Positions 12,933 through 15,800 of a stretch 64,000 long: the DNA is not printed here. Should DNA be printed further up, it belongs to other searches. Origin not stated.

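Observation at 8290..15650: Tandem duplication of a two-gene module (large dynamin-like gene plus small GTPase), with unequal composition between copies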

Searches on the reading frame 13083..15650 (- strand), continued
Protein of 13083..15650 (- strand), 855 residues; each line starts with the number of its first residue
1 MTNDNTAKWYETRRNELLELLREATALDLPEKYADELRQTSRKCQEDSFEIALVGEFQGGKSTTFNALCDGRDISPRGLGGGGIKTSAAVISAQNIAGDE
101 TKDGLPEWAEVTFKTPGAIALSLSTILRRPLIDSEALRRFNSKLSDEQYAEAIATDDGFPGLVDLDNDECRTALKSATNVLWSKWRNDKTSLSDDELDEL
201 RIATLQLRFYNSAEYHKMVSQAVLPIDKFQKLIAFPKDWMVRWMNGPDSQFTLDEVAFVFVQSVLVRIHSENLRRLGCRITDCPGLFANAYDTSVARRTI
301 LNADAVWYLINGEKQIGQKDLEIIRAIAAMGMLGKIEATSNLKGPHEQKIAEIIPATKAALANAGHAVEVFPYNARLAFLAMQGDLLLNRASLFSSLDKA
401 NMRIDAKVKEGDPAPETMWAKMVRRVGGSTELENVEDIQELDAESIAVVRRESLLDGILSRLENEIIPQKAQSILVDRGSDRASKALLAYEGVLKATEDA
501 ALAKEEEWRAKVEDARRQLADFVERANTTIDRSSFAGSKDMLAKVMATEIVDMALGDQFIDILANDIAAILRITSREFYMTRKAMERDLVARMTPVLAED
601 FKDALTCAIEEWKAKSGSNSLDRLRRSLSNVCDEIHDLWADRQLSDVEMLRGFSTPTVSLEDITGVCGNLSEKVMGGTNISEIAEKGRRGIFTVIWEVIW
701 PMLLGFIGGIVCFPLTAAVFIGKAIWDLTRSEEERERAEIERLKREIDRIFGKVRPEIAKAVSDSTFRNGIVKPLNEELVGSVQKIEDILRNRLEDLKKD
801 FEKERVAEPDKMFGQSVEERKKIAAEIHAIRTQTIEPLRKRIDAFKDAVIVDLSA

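Call 43: fold_search(model_id=the predicted structure, library=pdb)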
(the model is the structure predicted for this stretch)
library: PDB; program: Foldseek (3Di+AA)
matches with E <= 10: 362; with E <= 0.001: 36
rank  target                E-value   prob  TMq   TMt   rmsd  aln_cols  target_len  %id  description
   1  7zw6_A                6.0e-13  1.00  0.31  0.33  43.9       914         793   13  Oligomeric structure of SynDLP (released 2023-04-19)
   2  6j72                  5.8e-11  1.00  0.38  0.52  13.9       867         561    9  Crystal structure of IniA from Mycobacterium smegmatis with GTP bound (released 2019-09-11)
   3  2j69_A                6.1e-11  1.00  0.43  0.52  12.6       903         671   11  Bacterial dynamin-like protein BDLP (released 2006-12-04)
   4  9em7_A                1.1e-10  1.00  0.29  0.31  43.9       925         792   14  Oligomeric structure of SynDLP in presence of GTP (released 2024-09-11)
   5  2j68                  3.9e-10  1.00  0.38  0.45  13.2       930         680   12  Bacterial dynamin-like protein BDLP, GDP bound (released 2006-12-04)
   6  9em9_A                8.6e-10  1.00  0.33  0.51   9.4       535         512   13  Structure of SynDLP MGD with GMPPNP (released 2024-09-11)
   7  6j73_B                1.2e-09  1.00  0.37  0.52  11.3       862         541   10  Crystal structure of IniA from Mycobacterium smegmatis (released 2019-09-11)
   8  6j73_A                2.1e-09  1.00  0.34  0.50  11.4       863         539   10  Crystal structure of IniA from Mycobacterium smegmatis (released 2019-09-11)
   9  5owv_A                1.2e-06  1.00  0.28  0.33  49.5       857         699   13  An oligomerised bacterial dynamin pair provides a mechanism for the long-range sensing and tethering of membranes (released 2018-09-05)
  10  5oxf_A                1.7e-06  1.00  0.22  0.26  49.9       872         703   12  An oligomerised bacterial dynamin pair provides a mechanism for the long range sensing and tethering of membranes (released 2018-09-05)
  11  5oxf_B                2.6e-06  1.00  0.23  0.31  39.7       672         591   14  An oligomerised bacterial dynamin pair provides a mechanism for the long range sensing and tethering of membranes (released 2018-09-05)
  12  5yew_A                3.2e-06  1.00  0.20  0.42  24.0       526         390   12  Structural basis for GTP hydrolysis and conformational change of mitofusin 1 in mediating mitochondrial fusion (released 2018-01-31)
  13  5go4                  5.4e-06  1.00  0.21  0.40  25.0       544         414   12  Truncated mitofusin-1, nucleotide-free (released 2017-01-25)
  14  5yew_B                6.6e-06  1.00  0.20  0.41  22.6       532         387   12  Structural basis for GTP hydrolysis and conformational change of mitofusin 1 in mediating mitochondrial fusion (released 2018-01-31)
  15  5owv_B                6.9e-06  1.00  0.23  0.31  38.9       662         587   13  An oligomerised bacterial dynamin pair provides a mechanism for the long-range sensing and tethering of membranes (released 2018-09-05)
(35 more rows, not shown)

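Call 44: search_solved_structures(query=A1, max_evalue=1)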
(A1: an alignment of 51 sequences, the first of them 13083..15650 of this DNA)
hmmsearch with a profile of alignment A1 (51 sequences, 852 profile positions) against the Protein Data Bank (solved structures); distinct sequences matched with E-value up to 1: 9.
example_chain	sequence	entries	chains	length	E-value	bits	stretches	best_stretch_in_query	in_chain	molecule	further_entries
9jkp_B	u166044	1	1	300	0.044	15.2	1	292-333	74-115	GTPase Era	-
5dn8_A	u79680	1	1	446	0.14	13.5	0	300-335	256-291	GTPase Der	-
4uos_A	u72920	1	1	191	0.14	13.5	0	493-638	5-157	DESIGNED HELICAL BUNDLE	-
1eq1_A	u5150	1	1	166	0.23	12.8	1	659-815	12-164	APOLIPOPHORIN-III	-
4ifp_A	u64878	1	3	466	0.38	12.1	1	486-629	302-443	Maltose-binding periplasmic protein,NACHT, LRR and PYD domains-containing protein 1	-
2wjg_A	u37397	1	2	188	0.5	11.7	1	50-70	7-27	FERROUS IRON TRANSPORT PROTEIN B HOMOLOG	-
2wjj_A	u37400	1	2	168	0.51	11.7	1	50-70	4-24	FERROUS IRON TRANSPORT PROTEIN B HOMOLOG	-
2wji_A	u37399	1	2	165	0.53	11.6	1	50-70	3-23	FERROUS IRON TRANSPORT PROTEIN B HOMOLOG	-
2wjh_A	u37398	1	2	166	0.53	11.6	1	50-70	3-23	FERROUS IRON TRANSPORT PROTEIN B HOMOLOG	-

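Call 59: search_protein_families(library=phrogs, proteins=[window:13083-15650:-], max_evalue=0.001)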
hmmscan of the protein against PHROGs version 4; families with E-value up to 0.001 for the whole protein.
window:13083-15650:- (855 aa): 0 families

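Call 60: find_encoding_contigs(protein=P0051, flank=10000, max_places=1)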
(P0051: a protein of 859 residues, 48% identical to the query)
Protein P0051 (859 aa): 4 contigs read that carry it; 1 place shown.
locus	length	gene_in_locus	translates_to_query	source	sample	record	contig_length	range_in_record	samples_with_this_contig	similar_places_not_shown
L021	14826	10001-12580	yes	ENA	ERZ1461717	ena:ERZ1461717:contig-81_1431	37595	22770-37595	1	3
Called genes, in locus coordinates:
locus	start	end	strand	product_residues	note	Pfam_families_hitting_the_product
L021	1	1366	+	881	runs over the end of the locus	PF04760:IF2_N, PF00009:GTP_EFTU, PF00071:Ras, PF01926:MMR_HSR1, PF22042:EF-G_D2, PF11987:IF-2, PF03144:GTP_EFTU_D2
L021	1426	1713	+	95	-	PF02033:RBFA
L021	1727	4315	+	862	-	PF00912:Transgly, PF17092:PCB_OB, PF00905:Transpeptidase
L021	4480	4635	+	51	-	PF00830:Ribosomal_L28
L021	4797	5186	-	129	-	PF01850:PIN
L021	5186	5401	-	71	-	PF10047:DUF2281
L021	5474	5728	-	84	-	PF13560:HTH_31, PF01381:HTH_3, PF12844:HTH_19 (weak)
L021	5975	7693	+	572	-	PF00350:Dynamin_N, PF01926:MMR_HSR1 (weak)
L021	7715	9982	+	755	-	-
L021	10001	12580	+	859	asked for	PF01926:MMR_HSR1 (faint)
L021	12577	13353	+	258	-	PF03193:RsgA_GTPase (weak), PF00009:GTP_EFTU (faint), PF00350:Dynamin_N (faint), PF01926:MMR_HSR1, PF02421:FeoB_N (faint), PF04548:AIG1 (weak)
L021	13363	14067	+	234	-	-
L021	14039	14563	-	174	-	PF17761:DUF1016_N (weak), PF06250:YhcG_C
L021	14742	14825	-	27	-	?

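Call 61: find_encoding_contigs(protein=P0069, flank=10000, max_places=1)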
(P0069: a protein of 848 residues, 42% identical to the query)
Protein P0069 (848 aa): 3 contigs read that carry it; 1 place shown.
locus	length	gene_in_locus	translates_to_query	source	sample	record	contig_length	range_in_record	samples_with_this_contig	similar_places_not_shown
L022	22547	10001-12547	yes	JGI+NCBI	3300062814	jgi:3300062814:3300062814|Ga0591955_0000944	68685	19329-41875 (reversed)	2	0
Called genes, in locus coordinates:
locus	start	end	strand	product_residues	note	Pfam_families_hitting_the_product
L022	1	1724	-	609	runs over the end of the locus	PF02321:OEP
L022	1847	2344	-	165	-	PF00583:Acetyltransf_1, PF13673:Acetyltransf_10, PF13508:Acetyltransf_7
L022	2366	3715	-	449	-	PF02878:PGM_PMM_I, PF02879:PGM_PMM_II, PF02880:PGM_PMM_III, PF00408:PGM_PMM_IV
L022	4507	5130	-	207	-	-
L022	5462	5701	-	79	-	PF13560:HTH_31, PF01381:HTH_3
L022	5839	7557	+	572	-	PF00350:Dynamin_N, PF01926:MMR_HSR1 (faint)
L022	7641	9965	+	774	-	-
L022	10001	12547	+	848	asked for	-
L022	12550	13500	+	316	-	PF00350:Dynamin_N, PF01926:MMR_HSR1 (faint)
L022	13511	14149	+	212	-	-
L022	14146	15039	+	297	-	PF01435:Peptidase_M48, PF13240:Zn_Ribbon_1 (weak)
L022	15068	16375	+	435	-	PF04286:DUF445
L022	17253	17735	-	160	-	-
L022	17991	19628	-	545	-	PF00118:Cpn60_TCP1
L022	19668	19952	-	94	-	PF00166:Cpn10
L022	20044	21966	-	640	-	PF00012:HSP70, PF06723:MreB_Mbl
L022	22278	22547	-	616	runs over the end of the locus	PF02012:BNR (faint), PF13088:BNR_2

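Call 62: find_encoding_contigs(protein=P0084, flank=10000, max_places=1)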
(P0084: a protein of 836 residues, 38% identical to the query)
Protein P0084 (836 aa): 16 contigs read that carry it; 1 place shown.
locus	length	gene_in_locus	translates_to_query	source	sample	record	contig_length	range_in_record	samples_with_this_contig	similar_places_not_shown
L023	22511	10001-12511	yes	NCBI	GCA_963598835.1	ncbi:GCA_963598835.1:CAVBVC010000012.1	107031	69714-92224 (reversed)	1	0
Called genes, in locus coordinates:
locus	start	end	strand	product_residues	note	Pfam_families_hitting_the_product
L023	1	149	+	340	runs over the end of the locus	PF00294:PfkB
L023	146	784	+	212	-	PF00730:HhH-GPD, PF00633:HHH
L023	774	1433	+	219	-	PF04028:DUF374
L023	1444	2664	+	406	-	PF00994:MoCF_biosynth, PF02464:CinA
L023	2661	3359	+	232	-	PF03588:Leu_Phe_trans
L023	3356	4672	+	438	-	PF13231:PMT_2 (weak)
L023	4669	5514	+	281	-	PF01261:AP_endonuc_2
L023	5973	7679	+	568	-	PF00350:Dynamin_N, PF01926:MMR_HSR1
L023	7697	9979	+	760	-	-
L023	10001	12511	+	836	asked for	-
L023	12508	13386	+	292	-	PF00350:Dynamin_N (weak), PF01926:MMR_HSR1, PF00350:Dynamin_N (weak)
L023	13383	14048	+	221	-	-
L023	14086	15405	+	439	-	PF04286:DUF445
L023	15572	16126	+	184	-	PF04542:Sigma70_r2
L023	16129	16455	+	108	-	-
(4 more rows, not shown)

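Call 70: search_protein_families(library=pfam, proteins=[P0031, P0012, L005:6720-8942:+, L001:7104-7856:+, L001:7856-9358:+, L022:13511-14146:+], max_evalue=0.01)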
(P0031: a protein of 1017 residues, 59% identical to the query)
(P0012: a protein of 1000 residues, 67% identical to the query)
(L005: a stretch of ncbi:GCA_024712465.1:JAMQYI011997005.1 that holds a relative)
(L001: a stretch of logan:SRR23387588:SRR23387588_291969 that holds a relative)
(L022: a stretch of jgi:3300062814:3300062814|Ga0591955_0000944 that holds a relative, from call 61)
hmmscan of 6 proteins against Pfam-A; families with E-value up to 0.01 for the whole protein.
P0031 (1017 aa): 4 families
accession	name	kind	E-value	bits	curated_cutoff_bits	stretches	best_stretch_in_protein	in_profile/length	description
PF13676.11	TIR_2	-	3.4e-21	76.4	28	1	5-118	2-116/122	TIR domain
PF01582.25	TIR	-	2.4e-07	31.2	21.3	1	14-79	16-81/179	TIR domain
PF01926.29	MMR_HSR1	-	3e-05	24.5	21.9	0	420-471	46-100/113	50S ribosome-binding GTPase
PF00350.29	Dynamin_N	-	4e-05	24.1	27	0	195-224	1-29/168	Dynamin family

P0012 (1000 aa): 5 families
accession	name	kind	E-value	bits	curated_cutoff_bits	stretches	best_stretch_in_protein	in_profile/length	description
PF13676.11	TIR_2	-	3e-17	63.7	28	1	4-117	2-111/122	TIR domain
PF01926.29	MMR_HSR1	-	6.4e-05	23.5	21.9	0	193-214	1-22/113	50S ribosome-binding GTPase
PF08937.16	ThsB_TIR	-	8.9e-05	23.3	21.2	1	44-92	49-97/100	Thoeris protein ThsB, TIR-like domain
PF00350.29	Dynamin_N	-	0.00014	22.4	27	0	194-223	1-29/168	Dynamin family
PF16751.10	RsdA_SigD_bd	-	0.0046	17.6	26.7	0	694-715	1-22/46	Anti-sigma-D factor RsdA to sigma factor binding region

L005:6720-8942:+ (741 aa): 0 families

L001:7104-7856:+ (251 aa): 2 families
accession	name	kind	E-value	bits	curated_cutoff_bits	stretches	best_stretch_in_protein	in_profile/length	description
PF06156.18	YabA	-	0.00033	21.6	30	1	113-175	6-53/103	Initiation control protein YabA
PF11559.13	ADIP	-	0.0017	18.8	34.3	1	113-188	57-131/151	Afadin- and alpha -actinin-Binding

L001:7856-9358:+ (501 aa): 1 family
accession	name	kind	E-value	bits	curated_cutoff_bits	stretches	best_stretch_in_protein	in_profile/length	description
PF03954.19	Lectin_N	-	0.0087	16.4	28.3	0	117-167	63-113/140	Hepatic lectin, N-terminal domain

L022:13511-14146:+ (212 aa): 3 families
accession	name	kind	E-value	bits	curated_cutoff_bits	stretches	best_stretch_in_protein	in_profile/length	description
PF06005.17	ZapB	-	0.0023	18.8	31.5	0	123-189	14-69/71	Cell division protein ZapB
PF14662.11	KASH_CCD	-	0.0029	18.1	43.3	1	50-206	25-183/191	Coiled-coil region of CCDC155 or KASH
PF10459.15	Peptidase_S46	-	0.0036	16.5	22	1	59-195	283-425/698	Peptidase S46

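Call 79: search_dna_similar(query=window:13083-15650:-, collection=plasmids, mode=protein, max_rows=10)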
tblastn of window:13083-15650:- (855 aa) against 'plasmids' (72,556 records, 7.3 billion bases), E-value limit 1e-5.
No match.

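Call 80: search_dna_similar(query=window:13083-15650:-, collection=phages, mode=protein, max_rows=10)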
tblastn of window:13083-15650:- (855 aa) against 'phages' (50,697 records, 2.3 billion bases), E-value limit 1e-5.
No match.

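Call 81: find_related_loci(query=A1, collection=viral_contigs, flank=5000)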
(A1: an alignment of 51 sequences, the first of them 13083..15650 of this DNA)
Query A1 (855 aa) in viral_contigs; peptide patterns used: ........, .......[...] (x = any residue, [..] = any of these).
43 stretches matched a pattern, but none encodes a relative of the query by tblastn (E <= 1e-3).

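Call 82: find_related_loci(query=A1, collection=metagenome_contigs, flank=10000)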
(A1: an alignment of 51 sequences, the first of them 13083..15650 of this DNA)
Query A1 (855 aa) in metagenome_contigs; peptide patterns used: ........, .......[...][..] (x = any residue, [..] = any of these).
305 stretches matched a pattern; 48 encode a relative of the query (tblastn E <= 1e-3); 48 distinct loci.
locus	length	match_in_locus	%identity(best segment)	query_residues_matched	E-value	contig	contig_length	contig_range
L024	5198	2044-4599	70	1-855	0e+0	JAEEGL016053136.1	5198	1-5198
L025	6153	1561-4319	67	5-855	0e+0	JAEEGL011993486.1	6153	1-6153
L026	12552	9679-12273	58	1-854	0e+0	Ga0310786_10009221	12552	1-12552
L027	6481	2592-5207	59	1-854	0e+0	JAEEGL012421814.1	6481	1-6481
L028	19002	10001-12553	68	4-855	0e+0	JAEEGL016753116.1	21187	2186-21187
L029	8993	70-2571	50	7-855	0e+0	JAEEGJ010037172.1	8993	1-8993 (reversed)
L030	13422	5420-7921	50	7-855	0e+0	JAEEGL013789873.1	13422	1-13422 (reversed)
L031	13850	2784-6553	50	7-855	0e+0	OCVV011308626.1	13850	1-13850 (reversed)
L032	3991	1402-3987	47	5-853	0e+0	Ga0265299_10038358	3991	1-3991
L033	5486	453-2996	47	1-853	0e+0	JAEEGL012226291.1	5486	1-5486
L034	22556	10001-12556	47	5-846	0e+0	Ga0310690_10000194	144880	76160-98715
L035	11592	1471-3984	39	5-854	0e+0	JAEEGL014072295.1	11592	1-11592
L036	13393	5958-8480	39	7-855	0e+0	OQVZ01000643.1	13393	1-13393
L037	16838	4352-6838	37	7-855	2e-174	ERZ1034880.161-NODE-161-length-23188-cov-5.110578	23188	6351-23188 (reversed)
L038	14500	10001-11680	48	7-564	3e-169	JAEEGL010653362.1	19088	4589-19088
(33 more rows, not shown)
